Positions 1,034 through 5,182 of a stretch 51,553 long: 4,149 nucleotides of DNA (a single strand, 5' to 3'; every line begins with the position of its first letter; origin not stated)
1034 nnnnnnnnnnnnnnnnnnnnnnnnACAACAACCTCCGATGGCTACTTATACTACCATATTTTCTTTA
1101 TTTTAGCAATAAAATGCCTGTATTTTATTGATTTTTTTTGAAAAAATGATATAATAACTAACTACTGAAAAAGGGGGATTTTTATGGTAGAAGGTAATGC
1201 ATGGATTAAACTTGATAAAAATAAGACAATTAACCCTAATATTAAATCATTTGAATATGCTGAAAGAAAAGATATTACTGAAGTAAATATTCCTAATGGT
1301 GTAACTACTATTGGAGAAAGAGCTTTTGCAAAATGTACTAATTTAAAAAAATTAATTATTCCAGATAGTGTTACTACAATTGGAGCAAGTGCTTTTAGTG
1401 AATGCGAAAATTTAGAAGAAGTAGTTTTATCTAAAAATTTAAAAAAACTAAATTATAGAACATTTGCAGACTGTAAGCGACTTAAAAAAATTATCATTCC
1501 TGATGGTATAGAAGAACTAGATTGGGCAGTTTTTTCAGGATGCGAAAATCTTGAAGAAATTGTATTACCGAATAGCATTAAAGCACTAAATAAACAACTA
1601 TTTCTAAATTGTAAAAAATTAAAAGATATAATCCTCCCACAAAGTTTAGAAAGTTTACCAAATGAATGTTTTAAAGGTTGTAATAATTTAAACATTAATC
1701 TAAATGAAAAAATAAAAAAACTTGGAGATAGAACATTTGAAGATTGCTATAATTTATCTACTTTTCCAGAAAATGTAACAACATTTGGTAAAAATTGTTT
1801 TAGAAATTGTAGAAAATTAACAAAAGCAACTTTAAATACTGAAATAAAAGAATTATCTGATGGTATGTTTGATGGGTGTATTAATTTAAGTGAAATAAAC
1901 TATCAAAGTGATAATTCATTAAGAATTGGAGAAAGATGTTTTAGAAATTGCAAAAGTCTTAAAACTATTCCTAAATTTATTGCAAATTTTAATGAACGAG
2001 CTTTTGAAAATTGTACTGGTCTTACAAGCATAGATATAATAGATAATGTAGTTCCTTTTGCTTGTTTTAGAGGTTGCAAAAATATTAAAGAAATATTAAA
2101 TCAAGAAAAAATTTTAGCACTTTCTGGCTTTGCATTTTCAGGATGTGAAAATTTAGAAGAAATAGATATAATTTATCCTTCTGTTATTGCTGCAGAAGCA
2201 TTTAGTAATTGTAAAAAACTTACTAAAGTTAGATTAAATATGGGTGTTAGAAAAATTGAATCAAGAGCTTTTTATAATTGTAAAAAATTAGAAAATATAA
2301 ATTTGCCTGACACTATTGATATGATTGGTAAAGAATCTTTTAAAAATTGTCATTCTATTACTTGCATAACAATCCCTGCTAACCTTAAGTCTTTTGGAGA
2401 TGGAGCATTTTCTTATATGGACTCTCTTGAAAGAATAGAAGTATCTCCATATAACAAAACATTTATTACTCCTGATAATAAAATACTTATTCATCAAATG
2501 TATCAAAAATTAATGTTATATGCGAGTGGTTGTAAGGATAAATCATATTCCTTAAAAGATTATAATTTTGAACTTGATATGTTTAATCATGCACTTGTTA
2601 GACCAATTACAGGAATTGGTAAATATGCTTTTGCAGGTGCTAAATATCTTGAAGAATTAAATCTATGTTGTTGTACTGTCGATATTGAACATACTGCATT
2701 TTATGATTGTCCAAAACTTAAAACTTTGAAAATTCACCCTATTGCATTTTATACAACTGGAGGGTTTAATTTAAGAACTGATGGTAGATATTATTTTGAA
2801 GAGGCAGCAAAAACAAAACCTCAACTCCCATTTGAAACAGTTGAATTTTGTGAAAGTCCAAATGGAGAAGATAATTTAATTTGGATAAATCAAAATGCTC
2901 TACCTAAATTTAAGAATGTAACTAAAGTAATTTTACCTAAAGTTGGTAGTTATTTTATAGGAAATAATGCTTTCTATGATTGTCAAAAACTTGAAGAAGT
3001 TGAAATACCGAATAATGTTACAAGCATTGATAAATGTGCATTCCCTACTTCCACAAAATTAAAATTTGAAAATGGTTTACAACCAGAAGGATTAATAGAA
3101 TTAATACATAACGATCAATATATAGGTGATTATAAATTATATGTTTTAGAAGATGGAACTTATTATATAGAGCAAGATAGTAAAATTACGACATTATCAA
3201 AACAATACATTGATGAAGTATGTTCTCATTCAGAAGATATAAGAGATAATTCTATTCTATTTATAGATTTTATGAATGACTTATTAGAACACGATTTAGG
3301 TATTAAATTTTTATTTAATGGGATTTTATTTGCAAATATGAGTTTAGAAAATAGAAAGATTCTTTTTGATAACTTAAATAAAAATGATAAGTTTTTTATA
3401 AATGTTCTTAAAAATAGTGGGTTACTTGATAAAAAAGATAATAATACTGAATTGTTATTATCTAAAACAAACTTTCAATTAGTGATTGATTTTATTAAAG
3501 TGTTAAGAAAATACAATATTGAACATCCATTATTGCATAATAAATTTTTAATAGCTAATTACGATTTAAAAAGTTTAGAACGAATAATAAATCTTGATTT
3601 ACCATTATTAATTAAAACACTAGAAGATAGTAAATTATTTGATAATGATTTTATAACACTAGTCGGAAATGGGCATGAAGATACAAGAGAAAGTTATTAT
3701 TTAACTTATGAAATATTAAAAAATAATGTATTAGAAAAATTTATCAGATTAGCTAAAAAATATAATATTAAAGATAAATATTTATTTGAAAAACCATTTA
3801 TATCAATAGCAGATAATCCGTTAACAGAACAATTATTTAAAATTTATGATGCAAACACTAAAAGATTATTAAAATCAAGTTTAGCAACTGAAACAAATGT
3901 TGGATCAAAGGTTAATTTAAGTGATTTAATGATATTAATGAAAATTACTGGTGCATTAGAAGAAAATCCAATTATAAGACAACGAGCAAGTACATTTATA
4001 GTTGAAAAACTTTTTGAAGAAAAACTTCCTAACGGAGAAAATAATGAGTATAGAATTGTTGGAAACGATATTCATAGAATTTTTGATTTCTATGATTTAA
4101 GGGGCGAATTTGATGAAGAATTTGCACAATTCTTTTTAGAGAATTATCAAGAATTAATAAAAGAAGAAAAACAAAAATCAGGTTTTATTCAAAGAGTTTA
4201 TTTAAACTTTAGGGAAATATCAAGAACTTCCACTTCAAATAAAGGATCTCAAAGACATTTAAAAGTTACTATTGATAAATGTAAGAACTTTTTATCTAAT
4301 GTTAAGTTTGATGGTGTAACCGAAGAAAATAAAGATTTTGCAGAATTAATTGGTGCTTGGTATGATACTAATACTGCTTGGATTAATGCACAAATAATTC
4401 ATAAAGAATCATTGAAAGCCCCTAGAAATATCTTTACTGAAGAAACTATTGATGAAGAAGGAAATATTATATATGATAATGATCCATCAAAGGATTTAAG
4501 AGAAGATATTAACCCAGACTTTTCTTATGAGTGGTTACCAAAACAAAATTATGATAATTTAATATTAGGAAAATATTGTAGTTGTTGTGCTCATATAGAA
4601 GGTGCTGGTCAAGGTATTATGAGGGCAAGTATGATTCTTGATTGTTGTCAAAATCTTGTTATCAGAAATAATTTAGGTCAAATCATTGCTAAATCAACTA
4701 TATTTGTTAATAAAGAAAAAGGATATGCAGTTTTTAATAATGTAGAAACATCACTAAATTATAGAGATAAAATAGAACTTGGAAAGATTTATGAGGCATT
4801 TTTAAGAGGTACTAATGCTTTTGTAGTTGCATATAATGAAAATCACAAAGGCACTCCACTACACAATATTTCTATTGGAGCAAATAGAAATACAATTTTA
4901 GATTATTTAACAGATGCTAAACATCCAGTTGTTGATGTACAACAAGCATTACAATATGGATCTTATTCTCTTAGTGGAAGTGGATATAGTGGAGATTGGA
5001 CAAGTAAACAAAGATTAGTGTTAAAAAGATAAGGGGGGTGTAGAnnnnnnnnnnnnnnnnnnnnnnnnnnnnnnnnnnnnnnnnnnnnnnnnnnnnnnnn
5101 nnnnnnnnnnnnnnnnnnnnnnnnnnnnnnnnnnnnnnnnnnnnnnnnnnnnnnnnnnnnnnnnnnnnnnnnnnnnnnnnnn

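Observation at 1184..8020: Tandem giant LRR paralogs with no export signal share a highly conserved, unassigned Cys-motif C-terminal module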

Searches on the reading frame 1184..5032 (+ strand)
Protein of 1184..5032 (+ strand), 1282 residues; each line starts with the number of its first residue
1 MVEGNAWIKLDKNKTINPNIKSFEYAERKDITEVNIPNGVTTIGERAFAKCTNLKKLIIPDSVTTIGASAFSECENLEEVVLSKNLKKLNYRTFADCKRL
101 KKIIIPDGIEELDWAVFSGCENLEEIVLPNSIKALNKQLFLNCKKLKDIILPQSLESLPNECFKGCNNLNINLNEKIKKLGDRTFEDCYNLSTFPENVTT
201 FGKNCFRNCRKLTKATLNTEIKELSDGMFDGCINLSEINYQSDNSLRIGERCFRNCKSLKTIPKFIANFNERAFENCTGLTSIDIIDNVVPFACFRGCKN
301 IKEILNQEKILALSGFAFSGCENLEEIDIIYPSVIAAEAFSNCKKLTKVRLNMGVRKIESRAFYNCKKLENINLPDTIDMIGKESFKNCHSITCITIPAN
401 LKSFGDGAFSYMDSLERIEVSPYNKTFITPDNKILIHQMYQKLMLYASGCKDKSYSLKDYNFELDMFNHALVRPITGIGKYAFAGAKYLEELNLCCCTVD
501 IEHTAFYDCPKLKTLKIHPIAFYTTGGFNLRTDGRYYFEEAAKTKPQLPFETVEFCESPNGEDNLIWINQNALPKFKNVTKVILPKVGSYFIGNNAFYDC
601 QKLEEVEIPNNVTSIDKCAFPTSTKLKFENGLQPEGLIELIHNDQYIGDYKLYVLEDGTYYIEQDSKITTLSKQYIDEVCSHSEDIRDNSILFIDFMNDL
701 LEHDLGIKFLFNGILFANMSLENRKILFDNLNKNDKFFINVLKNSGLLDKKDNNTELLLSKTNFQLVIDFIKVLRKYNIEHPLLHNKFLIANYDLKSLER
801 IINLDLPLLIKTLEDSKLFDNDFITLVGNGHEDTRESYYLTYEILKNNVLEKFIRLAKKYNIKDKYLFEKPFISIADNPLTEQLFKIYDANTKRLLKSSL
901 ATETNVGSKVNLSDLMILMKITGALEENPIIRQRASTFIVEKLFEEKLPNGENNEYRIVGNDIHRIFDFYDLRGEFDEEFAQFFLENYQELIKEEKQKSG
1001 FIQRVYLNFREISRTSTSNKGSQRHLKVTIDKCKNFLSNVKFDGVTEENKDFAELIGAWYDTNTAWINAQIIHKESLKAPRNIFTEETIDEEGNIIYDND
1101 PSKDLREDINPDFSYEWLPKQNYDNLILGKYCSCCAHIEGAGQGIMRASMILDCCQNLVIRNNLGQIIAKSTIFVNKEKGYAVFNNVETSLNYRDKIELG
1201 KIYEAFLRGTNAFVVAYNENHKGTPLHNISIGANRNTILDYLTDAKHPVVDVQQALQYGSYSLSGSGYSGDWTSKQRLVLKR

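Call 3: search_protein_families(library=pfam, proteins=[window:1184-5032:+], max_evalue=0.01)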
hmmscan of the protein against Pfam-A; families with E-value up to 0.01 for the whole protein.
window:1184-5032:+ (1282 aa): 3 families
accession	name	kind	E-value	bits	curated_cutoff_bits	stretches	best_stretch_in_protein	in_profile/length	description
PF13306.12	LRR_5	-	4.4e-106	350.3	27.7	6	20-147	3-127/127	BspA type Leucine rich repeat region (6 copies)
PF13855.12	LRR_8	-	1.6e-30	105.1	27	1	53-103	2-54/61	Leucine rich repeat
PF23952.1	LRR_EndoS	-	0.0022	18.6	27.9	0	75-146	36-108/116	Endo-beta-N-acetylglucosaminidase EndoS LRR domain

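Call 8: search_protein_families(library=ncbifam, proteins=[window:1184-5032:+], max_evalue=1)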
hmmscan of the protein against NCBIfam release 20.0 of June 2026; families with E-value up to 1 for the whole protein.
window:1184-5032:+ (1282 aa): 6 families
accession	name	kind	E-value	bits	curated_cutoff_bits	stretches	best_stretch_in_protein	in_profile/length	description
NF047961.1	adhesin_HupY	equivalog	2.2e-35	122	1250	5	23-95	203-274/978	leucine-rich repeat adhesin HupY/LrrG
NF045861.1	glide_Gli349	exception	2.7e-12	44.2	1750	2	334-389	2690-2744/3169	gliding machinery surface structure protein Gli349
TIGR02167.2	Liste_lipo_26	repeat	4.6e-06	26.3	30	1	274-286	2-13/26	PARCEL repeat-containing surface protein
NF000642.1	PRK00024.1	equivalog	0.054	13.2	180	1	971-1019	104-152/212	RadC family protein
TIGR00608.1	radc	subfamily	0.065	13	133.85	1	962-1015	99-154/218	RadC family protein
NF041351.1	XopL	equivalog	0.12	11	500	0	54-162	178-274/497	type III secretion system leucine-rich repeat domain-containing effector XopL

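Call 53: search_protein_families(library=padloc, proteins=[window:1184-5032:+], max_evalue=0.1)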
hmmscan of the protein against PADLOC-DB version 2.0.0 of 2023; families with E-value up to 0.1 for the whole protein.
window:1184-5032:+ (1282 aa): 0 families

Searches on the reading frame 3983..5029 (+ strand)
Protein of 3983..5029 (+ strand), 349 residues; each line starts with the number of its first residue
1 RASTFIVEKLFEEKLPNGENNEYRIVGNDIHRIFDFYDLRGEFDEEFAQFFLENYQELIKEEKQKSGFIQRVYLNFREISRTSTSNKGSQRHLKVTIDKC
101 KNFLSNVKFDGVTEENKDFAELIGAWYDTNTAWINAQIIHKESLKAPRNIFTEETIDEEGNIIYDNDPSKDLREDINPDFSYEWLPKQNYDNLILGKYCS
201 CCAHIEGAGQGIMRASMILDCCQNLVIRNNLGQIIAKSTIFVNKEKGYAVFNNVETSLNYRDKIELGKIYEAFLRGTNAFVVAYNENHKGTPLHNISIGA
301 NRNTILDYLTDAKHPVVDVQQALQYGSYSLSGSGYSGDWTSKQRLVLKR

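Call 44: search_solved_structures(query=A2, max_evalue=10, show_alignments=2)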
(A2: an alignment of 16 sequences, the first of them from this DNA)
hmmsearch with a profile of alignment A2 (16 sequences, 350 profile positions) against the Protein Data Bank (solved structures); distinct sequences matched with E-value up to 10: 0.

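Call 79: search_protein_families(library=pfam, alignment_id=A2, max_evalue=1)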
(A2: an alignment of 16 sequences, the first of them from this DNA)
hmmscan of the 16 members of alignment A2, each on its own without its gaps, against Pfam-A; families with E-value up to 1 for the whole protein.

A. member 1, seq(349 aa): 2 families
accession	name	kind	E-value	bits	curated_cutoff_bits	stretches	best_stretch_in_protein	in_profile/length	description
PF04002.20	RadC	-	0.0047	17.3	22.1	1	38-86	14-62/121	RadC-like JAB domain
PF22016.2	DUF6933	-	0.077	13.3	27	1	45-108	63-126/157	Domain of unknown function (DUF6933)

B. families by the number of members that match (of 16 scanned): 17 families
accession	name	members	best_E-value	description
PF22016.2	DUF6933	2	0.053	Domain of unknown function (DUF6933)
PF04002.20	RadC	1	0.0047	RadC-like JAB domain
PF16120.10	DUF4836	1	0.008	Domain of unknown function (DUF4836)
PF03770.22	IPK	1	0.03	Inositol polyphosphate kinase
PF20225.4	DUF6584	1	0.057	Family of unknown function (DUF6584)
PF14495.11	Cytochrom_C550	1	0.057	Cytochrome c-550 domain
PF05055.17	DUF677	1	0.068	Protein of unknown function (DUF677)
PF10922.13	T7-like_gp12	1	0.068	Bacteriophage T7-like, gene 1.2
PF01017.26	STAT_alpha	1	0.092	STAT transcription factor, coiled-coil domain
PF19891.5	DUF6364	1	0.12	Family of unknown function (DUF6364)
PF01869.26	BcrAD_BadFG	1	0.15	BadF/BadG/BcrA/BcrD ATPase family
PF10345.15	Cohesin_load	1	0.2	Cohesin loading factor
PF13495.12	Phage_int_SAM_4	1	0.21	Phage integrase, N-terminal SAM-like domain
PF04545.22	Sigma70_r4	1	0.22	Sigma-70, region 4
PF13176.12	TPR_7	1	0.28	Tetratricopeptide repeat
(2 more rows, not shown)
